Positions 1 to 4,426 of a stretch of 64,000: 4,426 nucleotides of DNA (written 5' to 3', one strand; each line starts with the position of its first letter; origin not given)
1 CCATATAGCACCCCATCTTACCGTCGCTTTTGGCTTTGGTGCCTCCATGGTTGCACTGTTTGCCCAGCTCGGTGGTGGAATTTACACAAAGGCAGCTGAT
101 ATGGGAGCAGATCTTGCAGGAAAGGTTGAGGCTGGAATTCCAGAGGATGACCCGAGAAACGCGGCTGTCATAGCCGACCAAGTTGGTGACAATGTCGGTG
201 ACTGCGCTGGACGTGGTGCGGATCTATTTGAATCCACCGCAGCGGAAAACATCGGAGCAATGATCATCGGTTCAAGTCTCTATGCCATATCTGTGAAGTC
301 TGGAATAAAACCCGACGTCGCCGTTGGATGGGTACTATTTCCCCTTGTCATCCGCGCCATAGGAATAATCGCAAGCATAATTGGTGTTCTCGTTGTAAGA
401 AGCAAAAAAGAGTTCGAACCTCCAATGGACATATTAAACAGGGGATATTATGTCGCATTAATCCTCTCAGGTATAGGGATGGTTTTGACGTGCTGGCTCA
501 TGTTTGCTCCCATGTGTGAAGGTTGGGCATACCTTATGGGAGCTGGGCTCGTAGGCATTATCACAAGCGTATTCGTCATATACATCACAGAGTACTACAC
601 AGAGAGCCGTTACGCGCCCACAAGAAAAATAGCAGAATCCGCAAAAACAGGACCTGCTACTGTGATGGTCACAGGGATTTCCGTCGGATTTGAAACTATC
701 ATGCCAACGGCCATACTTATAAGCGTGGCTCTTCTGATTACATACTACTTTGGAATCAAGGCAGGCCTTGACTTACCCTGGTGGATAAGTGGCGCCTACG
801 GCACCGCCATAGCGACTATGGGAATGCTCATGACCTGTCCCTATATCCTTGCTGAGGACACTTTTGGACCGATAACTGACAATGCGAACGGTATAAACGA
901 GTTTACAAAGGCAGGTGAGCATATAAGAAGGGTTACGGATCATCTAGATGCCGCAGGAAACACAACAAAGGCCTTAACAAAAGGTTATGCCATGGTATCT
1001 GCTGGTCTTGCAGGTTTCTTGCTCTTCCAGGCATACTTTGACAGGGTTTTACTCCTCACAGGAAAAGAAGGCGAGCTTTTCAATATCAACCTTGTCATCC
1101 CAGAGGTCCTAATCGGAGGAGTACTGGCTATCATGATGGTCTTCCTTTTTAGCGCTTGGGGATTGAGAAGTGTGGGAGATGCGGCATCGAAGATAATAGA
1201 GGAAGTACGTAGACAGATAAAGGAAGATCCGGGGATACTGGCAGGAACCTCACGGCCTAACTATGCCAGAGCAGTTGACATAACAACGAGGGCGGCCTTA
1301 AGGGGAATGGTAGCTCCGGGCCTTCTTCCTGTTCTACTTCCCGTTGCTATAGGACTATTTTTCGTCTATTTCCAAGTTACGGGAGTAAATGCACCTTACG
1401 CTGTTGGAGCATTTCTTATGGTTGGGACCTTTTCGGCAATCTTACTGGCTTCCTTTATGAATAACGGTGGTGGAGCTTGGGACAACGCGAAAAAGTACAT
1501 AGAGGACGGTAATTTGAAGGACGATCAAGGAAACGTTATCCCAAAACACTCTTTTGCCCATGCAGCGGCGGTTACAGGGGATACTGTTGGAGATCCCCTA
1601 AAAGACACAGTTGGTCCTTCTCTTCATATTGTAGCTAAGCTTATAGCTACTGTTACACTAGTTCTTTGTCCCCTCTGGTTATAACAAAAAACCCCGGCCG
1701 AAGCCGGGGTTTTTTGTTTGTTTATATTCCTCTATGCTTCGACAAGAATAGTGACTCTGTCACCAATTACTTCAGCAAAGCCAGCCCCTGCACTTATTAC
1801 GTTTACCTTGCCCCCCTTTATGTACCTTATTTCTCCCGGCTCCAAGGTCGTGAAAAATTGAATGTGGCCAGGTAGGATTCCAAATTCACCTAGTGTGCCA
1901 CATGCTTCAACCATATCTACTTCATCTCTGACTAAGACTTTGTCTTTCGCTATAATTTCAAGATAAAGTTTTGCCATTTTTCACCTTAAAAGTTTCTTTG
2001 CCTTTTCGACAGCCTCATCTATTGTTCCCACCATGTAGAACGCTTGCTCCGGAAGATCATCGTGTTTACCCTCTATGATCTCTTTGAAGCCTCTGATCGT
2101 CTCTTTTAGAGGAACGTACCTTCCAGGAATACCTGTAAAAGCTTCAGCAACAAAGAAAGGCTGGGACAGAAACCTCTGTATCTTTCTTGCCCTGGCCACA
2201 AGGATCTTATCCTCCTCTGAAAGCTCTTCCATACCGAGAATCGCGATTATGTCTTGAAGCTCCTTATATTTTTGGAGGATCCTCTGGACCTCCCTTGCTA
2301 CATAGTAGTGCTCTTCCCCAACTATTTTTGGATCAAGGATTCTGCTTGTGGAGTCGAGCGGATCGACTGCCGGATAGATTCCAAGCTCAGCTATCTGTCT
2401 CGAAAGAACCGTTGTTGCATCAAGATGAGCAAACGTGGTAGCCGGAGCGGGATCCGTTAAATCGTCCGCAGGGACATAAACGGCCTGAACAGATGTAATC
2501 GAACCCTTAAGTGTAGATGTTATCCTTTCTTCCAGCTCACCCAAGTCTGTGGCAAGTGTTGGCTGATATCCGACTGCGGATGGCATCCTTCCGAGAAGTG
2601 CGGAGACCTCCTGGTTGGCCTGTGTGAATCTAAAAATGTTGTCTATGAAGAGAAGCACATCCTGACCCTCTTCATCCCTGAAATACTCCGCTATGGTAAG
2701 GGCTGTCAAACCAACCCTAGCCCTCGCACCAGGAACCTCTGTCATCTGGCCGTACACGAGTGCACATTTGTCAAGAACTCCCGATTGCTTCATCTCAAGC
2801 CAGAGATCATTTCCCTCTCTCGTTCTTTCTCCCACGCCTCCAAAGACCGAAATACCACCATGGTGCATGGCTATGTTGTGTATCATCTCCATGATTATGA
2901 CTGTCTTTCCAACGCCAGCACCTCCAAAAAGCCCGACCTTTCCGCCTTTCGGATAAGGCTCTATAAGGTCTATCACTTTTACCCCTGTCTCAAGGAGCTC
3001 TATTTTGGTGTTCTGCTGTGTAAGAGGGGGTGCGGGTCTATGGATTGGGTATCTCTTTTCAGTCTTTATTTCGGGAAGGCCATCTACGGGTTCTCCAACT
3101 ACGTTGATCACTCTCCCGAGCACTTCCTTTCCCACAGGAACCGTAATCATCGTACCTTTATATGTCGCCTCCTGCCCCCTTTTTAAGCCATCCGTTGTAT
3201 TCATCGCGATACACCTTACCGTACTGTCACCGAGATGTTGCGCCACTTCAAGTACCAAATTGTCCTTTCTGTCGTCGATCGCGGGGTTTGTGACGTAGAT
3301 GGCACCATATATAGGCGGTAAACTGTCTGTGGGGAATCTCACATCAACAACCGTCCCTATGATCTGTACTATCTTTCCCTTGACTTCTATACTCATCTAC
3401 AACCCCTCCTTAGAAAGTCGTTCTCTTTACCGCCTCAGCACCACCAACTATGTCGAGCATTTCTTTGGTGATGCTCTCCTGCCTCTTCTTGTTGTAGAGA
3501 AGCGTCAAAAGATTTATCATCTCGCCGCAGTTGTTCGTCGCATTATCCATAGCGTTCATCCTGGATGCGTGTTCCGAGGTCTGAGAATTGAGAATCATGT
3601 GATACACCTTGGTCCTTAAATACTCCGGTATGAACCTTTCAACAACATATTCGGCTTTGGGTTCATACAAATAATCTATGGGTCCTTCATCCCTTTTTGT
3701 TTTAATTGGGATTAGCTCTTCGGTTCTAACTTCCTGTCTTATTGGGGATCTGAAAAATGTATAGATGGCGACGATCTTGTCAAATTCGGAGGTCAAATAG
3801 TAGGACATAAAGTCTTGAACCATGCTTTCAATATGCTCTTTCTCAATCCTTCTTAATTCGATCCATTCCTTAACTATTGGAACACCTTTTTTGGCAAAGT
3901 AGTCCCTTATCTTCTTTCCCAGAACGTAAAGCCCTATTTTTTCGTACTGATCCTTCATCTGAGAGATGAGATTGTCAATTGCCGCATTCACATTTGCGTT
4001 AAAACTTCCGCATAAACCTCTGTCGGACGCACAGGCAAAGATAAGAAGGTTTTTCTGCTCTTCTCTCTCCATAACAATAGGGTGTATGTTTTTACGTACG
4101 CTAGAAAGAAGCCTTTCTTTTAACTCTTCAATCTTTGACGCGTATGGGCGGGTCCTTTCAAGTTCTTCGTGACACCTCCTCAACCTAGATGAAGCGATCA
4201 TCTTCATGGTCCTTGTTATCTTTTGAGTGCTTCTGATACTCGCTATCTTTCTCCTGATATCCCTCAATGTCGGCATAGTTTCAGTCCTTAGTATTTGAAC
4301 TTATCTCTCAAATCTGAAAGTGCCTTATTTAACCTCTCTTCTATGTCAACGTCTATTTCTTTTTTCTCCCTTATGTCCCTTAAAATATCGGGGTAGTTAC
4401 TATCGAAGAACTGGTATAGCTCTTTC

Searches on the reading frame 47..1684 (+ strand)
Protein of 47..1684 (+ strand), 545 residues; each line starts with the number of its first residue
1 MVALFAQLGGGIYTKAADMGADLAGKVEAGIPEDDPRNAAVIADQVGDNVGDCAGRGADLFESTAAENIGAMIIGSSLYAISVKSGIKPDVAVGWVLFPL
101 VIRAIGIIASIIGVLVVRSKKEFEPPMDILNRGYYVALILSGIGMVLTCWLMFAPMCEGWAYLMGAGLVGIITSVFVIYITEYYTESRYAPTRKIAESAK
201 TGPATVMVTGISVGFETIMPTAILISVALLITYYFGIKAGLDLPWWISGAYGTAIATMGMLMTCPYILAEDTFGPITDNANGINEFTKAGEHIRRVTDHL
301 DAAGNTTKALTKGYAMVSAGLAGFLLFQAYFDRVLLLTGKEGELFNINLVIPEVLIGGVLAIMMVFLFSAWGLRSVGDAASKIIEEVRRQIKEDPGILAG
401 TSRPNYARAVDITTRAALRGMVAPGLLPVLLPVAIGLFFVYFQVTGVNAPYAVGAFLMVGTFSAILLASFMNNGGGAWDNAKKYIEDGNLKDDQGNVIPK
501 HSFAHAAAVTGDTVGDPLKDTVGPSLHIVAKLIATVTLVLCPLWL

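Call 14: search_protein_families(library=pfam, proteins=[window:47-1684:+], max_evalue=0.00001)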
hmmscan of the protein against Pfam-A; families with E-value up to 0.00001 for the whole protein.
window:47-1684:+ (545 aa): 1 family
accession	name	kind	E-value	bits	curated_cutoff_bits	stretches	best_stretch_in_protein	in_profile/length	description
PF03030.21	H_PPase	-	4.2e-185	617.5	29.7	1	1-540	157-645/645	Inorganic H+ pyrophosphatase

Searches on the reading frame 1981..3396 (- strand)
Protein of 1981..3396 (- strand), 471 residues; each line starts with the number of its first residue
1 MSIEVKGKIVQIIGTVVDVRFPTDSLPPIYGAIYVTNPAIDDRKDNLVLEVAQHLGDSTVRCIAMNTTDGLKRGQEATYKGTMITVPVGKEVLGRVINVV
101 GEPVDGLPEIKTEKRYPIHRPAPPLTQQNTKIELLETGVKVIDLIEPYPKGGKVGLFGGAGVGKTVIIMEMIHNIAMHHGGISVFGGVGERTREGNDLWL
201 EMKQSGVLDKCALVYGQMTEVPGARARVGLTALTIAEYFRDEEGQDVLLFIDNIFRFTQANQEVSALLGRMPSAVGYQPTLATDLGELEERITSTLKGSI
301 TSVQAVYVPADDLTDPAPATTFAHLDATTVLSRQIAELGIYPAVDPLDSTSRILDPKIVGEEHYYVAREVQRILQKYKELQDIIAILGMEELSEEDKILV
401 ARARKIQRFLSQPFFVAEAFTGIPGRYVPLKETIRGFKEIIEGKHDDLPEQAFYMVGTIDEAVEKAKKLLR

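Call 14: search_protein_families(library=pfam, proteins=[window:1981-3396:-], max_evalue=0.00001)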
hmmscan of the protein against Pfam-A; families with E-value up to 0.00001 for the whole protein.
window:1981-3396:- (471 aa): 3 families
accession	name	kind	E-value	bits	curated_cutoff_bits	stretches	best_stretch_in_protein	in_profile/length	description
PF00006.31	ATP-synt_ab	-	4.5e-71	239.3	29.5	1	138-351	1-213/213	ATP synthase alpha/beta family, nucleotide-binding domain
PF22919.1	ATP-synt_VA_C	-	2.6e-19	69.6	24.7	1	356-443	5-95/101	C-terminal domain of V and A type ATP synthase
PF02874.29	ATP-synt_ab_N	-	5.6e-17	62.5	20.9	1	9-77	1-65/69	ATP synthase alpha/beta family, beta-barrel domain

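Call 88: find_encoding_contigs(protein=window:1981-3396:-, flank=10000, max_places=1)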
Protein window:1981-3396:- (471 aa): 3 contigs read that carry it; 1 place shown.
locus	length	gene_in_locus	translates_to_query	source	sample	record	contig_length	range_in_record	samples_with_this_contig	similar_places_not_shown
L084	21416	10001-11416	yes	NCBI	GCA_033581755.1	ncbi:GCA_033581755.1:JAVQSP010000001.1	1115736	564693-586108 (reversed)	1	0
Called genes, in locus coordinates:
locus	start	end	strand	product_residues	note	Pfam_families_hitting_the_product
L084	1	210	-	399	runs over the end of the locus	PF12704:MacB_PCD, PF02687:FtsX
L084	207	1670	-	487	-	PF01336:tRNA_anti-codon, PF00152:tRNA-synt_2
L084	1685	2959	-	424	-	PF00919:UPF0004, PF04055:Radical_SAM, PF18693:TRAM_2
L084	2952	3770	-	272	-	PF09674:DUF2400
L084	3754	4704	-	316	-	PF00009:GTP_EFTU, PF00025:Arf (weak), PF00071:Ras (weak), PF01926:MMR_HSR1, PF02421:FeoB_N, PF03193:RsgA_GTPase (weak), PF02824:TGS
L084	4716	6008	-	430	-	PF00206:Lyase_1, PF10397:ADSL_C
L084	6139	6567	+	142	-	PF00430:ATP-synt_B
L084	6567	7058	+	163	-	PF00430:ATP-synt_B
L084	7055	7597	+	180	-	PF00213:OSCP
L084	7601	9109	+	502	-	PF02874:ATP-synt_ab_N, PF00006:ATP-synt_ab, PF06745:ATPase (faint), PF00306:ATP-synt_ab_C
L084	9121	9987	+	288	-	PF00231:ATP-synt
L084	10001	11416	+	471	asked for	PF02874:ATP-synt_ab_N, PF00006:ATP-synt_ab, PF22919:ATP-synt_VA_C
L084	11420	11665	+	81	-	PF02823:ATP-synt_DE_N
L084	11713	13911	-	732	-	PF03030:H_PPase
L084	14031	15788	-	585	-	PF04932:Wzy_C, PF13431:TPR_17 (faint), PF07719:TPR_2 (faint), PF14559:TPR_19 (faint), PF13432:TPR_16 (weak)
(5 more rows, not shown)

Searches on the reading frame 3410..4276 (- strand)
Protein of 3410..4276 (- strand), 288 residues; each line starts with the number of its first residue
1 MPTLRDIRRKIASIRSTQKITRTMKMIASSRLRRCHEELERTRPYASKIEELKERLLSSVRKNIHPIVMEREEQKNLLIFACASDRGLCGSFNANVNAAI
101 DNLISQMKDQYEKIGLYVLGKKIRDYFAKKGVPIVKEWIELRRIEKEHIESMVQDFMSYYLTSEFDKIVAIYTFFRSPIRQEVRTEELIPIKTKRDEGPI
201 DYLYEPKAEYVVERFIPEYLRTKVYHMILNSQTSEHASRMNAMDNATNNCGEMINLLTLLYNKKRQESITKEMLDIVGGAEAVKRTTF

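Call 14: search_protein_families(library=pfam, proteins=[window:3410-4276:-], max_evalue=0.00001)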
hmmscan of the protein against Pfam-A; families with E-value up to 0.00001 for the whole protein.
window:3410-4276:- (288 aa): 1 family
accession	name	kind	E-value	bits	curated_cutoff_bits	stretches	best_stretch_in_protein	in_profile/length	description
PF00231.24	ATP-synt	-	3.2e-89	299.9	39.9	1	3-283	1-285/285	ATP synthase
